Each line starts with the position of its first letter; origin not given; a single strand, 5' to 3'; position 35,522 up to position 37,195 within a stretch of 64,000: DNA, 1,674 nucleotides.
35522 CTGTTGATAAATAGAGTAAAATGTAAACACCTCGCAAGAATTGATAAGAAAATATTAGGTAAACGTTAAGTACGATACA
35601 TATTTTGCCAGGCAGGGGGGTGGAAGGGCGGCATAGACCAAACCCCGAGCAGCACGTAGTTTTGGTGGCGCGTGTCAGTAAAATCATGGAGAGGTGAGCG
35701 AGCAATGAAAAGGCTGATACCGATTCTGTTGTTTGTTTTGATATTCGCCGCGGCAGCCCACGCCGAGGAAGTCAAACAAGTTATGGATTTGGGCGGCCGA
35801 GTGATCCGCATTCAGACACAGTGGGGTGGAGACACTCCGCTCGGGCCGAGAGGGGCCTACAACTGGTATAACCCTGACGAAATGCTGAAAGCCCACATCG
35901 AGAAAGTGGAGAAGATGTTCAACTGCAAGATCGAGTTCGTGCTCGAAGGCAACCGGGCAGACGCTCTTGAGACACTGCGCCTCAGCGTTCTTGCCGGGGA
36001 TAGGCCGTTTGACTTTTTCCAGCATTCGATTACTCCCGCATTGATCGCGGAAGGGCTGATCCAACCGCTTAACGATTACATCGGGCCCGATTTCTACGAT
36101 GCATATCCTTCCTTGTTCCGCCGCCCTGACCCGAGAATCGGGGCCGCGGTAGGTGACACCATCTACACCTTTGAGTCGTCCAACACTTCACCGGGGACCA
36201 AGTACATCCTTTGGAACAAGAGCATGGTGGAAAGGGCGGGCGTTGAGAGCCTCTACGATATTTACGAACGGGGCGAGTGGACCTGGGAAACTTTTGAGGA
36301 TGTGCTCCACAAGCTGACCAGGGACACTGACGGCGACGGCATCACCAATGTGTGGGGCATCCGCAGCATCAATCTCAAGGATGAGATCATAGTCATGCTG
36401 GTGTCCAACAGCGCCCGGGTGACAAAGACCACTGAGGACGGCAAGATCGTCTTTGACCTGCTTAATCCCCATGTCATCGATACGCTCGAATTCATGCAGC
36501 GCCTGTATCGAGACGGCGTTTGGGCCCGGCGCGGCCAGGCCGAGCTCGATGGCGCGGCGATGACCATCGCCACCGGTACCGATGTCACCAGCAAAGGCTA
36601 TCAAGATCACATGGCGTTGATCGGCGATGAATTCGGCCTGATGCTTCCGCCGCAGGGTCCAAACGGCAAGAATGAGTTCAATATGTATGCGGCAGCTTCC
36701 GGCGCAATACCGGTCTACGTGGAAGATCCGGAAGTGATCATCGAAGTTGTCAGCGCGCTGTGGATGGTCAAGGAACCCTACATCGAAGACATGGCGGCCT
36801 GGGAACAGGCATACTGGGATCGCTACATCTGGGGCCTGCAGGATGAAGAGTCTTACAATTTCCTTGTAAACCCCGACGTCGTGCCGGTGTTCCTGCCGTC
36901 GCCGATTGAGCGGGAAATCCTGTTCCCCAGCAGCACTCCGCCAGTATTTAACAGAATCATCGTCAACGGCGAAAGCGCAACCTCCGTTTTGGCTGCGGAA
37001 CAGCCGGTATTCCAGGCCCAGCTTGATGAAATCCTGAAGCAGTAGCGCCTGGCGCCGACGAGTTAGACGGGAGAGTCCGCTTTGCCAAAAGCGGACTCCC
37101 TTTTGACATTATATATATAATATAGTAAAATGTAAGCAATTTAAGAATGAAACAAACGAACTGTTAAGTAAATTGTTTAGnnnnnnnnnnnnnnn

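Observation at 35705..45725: ABC sugar importer with duplicated substrate-binding protein genes bracketing two non-canonical accessory genes (NHL-TPR-Yip1 membrane protein and a ~950-aa secreted protein)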

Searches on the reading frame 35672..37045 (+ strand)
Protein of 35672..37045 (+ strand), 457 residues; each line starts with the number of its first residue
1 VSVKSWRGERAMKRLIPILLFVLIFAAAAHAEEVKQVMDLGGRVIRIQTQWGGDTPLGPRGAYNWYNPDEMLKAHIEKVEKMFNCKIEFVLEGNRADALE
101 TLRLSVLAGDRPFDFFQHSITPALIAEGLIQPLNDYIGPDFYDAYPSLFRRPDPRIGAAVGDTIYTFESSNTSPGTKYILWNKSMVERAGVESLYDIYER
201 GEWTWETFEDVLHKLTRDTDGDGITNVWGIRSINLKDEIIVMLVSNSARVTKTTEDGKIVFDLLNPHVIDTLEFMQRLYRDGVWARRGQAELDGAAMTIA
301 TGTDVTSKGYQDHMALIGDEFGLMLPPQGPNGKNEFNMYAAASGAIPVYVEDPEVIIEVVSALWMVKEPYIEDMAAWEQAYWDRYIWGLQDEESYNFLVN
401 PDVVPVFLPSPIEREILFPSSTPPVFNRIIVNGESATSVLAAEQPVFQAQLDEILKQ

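Call 4: search_protein_families(library=pfam, proteins=[window:35672-37045:+], max_evalue=0.01)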
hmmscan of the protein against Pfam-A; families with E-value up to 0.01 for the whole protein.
window:35672-37045:+ (457 aa): 1 family
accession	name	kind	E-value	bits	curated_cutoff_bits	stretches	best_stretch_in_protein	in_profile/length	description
PF01547.30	SBP_bac_1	-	3.6e-12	47.3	26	1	86-355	23-292/307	Bacterial extracellular solute-binding protein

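Call 6: search_protein_families(library=ncbifam, proteins=[window:35672-37045:+], max_evalue=0.01)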
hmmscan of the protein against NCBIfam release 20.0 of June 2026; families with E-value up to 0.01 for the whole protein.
window:35672-37045:+ (457 aa): 0 families
